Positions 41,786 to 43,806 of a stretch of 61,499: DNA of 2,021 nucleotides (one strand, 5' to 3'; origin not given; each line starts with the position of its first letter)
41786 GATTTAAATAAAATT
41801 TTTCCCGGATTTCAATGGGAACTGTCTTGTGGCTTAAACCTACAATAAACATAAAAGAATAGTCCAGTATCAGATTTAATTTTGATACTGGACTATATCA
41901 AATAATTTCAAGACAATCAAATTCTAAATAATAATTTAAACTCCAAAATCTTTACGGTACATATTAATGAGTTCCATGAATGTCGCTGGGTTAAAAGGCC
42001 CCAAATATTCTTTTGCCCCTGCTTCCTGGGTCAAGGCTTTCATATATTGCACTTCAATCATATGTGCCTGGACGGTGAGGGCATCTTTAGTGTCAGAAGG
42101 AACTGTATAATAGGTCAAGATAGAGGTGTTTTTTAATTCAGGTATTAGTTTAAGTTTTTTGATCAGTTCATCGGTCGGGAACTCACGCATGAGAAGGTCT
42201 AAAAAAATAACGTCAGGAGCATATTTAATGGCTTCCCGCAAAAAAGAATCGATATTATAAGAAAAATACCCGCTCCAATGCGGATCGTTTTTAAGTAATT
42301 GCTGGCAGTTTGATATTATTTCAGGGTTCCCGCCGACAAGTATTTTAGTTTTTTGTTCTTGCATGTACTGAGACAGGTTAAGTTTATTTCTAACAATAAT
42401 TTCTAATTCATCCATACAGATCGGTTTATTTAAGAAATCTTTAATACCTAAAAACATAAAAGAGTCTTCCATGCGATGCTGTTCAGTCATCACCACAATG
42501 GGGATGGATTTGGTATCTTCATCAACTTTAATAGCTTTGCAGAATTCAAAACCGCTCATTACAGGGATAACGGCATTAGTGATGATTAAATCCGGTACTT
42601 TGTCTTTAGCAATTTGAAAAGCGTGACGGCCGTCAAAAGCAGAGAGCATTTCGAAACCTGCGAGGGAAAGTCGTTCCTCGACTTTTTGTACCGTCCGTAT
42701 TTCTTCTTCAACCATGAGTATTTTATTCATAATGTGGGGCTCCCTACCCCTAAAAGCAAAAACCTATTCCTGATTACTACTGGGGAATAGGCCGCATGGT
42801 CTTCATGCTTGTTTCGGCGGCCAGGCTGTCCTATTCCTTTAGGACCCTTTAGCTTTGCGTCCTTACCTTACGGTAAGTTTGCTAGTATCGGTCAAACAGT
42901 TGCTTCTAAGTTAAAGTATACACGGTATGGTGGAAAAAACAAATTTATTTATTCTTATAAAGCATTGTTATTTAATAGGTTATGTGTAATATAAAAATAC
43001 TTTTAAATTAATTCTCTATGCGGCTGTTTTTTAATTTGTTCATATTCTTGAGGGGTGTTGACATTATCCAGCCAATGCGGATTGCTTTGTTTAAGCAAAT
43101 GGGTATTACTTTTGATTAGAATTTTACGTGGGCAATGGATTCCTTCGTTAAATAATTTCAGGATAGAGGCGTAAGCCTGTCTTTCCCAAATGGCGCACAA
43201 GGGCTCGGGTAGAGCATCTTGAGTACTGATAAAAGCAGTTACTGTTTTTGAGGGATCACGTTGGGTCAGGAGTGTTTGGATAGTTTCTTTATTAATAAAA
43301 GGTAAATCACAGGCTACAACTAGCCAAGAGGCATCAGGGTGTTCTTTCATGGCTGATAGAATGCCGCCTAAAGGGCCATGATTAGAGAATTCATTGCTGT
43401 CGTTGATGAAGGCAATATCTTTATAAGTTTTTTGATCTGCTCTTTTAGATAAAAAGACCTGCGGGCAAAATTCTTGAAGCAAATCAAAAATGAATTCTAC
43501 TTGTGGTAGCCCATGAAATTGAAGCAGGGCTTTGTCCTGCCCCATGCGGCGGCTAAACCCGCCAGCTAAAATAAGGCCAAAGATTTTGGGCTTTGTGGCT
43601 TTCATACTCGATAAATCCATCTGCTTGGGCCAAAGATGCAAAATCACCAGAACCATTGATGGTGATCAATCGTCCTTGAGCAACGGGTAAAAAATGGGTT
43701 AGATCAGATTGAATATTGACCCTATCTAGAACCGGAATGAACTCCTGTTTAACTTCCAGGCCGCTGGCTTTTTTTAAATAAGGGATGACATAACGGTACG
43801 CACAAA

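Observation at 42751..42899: Candidate GEMM-I cyclic-di-nucleotide riboswitch with explicit terminator/antiterminator logic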

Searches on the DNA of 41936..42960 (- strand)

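Call 9: search_rna_families(source=L001, threshold=gathering, show_alignments=2)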
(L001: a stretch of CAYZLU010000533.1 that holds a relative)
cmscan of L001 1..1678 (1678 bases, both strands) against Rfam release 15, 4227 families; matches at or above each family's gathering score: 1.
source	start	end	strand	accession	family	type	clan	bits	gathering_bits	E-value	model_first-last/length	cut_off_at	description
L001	1347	1427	+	RF03167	c-di-GMP-I-GGC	Cis-reg; riboswitch;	CL00126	59.5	59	4.4e-13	1-80/80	no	c-di-GMP-I-GGC riboswitch aptamer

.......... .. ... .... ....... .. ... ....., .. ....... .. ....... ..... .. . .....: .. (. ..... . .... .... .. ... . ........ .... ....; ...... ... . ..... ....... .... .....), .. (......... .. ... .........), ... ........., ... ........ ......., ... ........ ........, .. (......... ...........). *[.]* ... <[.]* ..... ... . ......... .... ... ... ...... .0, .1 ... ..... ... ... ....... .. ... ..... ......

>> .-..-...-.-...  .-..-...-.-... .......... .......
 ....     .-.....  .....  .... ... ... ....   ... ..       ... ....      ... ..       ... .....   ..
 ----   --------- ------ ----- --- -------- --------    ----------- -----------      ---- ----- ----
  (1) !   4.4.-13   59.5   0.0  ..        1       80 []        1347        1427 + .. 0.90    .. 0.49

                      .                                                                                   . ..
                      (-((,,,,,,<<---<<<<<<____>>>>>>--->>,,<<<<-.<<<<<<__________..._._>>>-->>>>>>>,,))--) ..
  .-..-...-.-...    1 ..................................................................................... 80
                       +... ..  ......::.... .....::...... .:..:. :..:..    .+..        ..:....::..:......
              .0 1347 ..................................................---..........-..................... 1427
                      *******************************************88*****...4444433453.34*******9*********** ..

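Call 32: search_rna_families(sources=[L002, L003, L004, L005, L006, L007, L008, L009, L010, L011, L012, L013, L014, L015, L016, L017, L018, L019, L020, L021], threshold=evalue, max_evalue=0.01)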
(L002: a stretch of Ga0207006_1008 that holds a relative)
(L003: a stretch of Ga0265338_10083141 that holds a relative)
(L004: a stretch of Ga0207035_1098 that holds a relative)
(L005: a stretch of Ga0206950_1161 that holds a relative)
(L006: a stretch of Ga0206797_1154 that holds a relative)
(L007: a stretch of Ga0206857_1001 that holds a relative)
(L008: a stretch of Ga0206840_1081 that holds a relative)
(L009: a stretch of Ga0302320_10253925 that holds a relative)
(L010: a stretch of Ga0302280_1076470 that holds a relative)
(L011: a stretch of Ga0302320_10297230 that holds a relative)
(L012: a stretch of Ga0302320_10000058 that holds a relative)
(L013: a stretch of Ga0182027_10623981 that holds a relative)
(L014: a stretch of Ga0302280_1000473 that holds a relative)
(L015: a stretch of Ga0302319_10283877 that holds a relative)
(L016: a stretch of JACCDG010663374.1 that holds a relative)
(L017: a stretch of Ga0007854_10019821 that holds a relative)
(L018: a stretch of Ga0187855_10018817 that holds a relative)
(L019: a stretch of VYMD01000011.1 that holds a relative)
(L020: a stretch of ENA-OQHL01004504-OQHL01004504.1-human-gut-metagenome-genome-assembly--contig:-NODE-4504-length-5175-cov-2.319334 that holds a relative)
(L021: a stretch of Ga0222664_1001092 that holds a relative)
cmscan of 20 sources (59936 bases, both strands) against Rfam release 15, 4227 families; matches with E-value up to 0.01: 6.
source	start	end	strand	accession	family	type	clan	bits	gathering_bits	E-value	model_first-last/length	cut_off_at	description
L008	1342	1419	+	RF03167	c-di-GMP-I-GGC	Cis-reg; riboswitch;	CL00126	60.5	59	7.7e-12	1-80/80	no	c-di-GMP-I-GGC riboswitch aptamer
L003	133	213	+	RF03167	c-di-GMP-I-GGC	Cis-reg; riboswitch;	CL00126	59.5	59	1.6e-11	1-80/80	no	c-di-GMP-I-GGC riboswitch aptamer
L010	110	190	+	RF03167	c-di-GMP-I-GGC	Cis-reg; riboswitch;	CL00126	57.5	59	5.7e-11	1-80/80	no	c-di-GMP-I-GGC riboswitch aptamer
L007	1342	1426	+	RF03167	c-di-GMP-I-GGC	Cis-reg; riboswitch;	CL00126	57.4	59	6.3e-11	1-80/80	no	c-di-GMP-I-GGC riboswitch aptamer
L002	1341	1417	+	RF03167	c-di-GMP-I-GGC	Cis-reg; riboswitch;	CL00126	55.8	59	1.8e-10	1-80/80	no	c-di-GMP-I-GGC riboswitch aptamer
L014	1304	1414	+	RF03167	c-di-GMP-I-GGC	Cis-reg; riboswitch;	CL00126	55.2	59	2.6e-10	1-80/80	no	c-di-GMP-I-GGC riboswitch aptamer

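Call 73: search_rna_families(sources=[L005, L022, L023, L024, L026, L027, L029, L030, L031, L032, L033, L034], threshold=evalue, max_evalue=0.01)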
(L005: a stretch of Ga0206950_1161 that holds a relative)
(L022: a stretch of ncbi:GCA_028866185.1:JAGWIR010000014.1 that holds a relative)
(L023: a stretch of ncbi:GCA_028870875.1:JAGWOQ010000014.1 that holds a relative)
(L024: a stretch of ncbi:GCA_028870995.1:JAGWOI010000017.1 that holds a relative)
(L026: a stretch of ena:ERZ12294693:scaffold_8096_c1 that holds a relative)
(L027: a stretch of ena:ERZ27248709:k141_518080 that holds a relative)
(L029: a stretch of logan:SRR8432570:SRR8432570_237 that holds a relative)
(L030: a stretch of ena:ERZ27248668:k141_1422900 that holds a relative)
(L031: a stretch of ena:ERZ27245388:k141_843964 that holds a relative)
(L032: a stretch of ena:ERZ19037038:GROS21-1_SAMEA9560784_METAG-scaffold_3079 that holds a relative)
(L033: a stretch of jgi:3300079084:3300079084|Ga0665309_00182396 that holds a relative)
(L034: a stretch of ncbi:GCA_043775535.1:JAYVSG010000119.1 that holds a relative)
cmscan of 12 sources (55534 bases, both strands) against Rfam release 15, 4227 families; matches with E-value up to 0.01: 8.
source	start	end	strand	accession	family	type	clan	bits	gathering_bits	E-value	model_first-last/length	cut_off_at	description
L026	2327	2407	+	RF03167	c-di-GMP-I-GGC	Cis-reg; riboswitch;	CL00126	60.5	59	7.6e-12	1-80/80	no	c-di-GMP-I-GGC riboswitch aptamer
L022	2323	2405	+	RF03167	c-di-GMP-I-GGC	Cis-reg; riboswitch;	CL00126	60.3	59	8.4e-12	1-80/80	no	c-di-GMP-I-GGC riboswitch aptamer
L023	2325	2407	+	RF03167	c-di-GMP-I-GGC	Cis-reg; riboswitch;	CL00126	60.3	59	8.4e-12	1-80/80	no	c-di-GMP-I-GGC riboswitch aptamer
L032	1338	1418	+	RF03167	c-di-GMP-I-GGC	Cis-reg; riboswitch;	CL00126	60.1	59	9.5e-12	1-80/80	no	c-di-GMP-I-GGC riboswitch aptamer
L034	1352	1430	+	RF03167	c-di-GMP-I-GGC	Cis-reg; riboswitch;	CL00126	59.3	59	1.6e-11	1-80/80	no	c-di-GMP-I-GGC riboswitch aptamer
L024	2420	2498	+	RF03167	c-di-GMP-I-GGC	Cis-reg; riboswitch;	CL00126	58.9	59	2.1e-11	1-80/80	no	c-di-GMP-I-GGC riboswitch aptamer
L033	1330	1412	+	RF03167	c-di-GMP-I-GGC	Cis-reg; riboswitch;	CL00126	58.9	59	2.1e-11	1-80/80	no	c-di-GMP-I-GGC riboswitch aptamer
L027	2304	2414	+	RF03167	c-di-GMP-I-GGC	Cis-reg; riboswitch;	CL00126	55.2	59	2.4e-10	1-80/80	no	c-di-GMP-I-GGC riboswitch aptamer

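Call 74: search_rna_families(source=window, start=42700, end=42960, threshold=evalue, max_evalue=1, show_alignments=2)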
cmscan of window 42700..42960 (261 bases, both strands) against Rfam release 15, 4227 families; matches with E-value up to 1: 1.
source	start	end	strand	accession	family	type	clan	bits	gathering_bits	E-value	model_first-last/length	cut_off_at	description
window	42812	42892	-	RF03167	c-di-GMP-I-GGC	Cis-reg; riboswitch;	CL00126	54.8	59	1.5e-12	1-80/80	no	c-di-GMP-I-GGC riboswitch aptamer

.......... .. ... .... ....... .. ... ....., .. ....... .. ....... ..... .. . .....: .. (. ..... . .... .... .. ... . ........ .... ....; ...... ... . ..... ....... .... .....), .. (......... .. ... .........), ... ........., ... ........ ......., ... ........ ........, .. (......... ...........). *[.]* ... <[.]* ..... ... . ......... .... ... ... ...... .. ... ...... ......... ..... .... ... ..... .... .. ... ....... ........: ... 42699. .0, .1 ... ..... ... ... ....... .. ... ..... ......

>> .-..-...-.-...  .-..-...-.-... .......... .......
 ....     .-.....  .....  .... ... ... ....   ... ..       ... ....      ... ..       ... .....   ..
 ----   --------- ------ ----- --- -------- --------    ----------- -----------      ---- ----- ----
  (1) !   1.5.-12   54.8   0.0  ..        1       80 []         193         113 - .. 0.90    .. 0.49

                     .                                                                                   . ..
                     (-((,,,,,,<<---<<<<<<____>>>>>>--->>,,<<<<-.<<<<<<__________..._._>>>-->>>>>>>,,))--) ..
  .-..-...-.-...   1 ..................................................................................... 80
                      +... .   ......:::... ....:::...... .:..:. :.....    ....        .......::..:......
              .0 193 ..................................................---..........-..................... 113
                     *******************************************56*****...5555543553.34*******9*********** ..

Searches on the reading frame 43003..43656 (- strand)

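Call 7: search_protein_families(library=pfam, proteins=[window:43003-43656:-], max_evalue=0.01)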
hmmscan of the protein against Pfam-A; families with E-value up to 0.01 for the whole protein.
window:43003-43656:- (217 aa): 1 family
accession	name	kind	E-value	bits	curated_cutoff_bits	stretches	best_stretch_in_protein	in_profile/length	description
PF12804.13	NTP_transf_3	-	1.7e-33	116.5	27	1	27-180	1-154/160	MobA-like NTP transferase domain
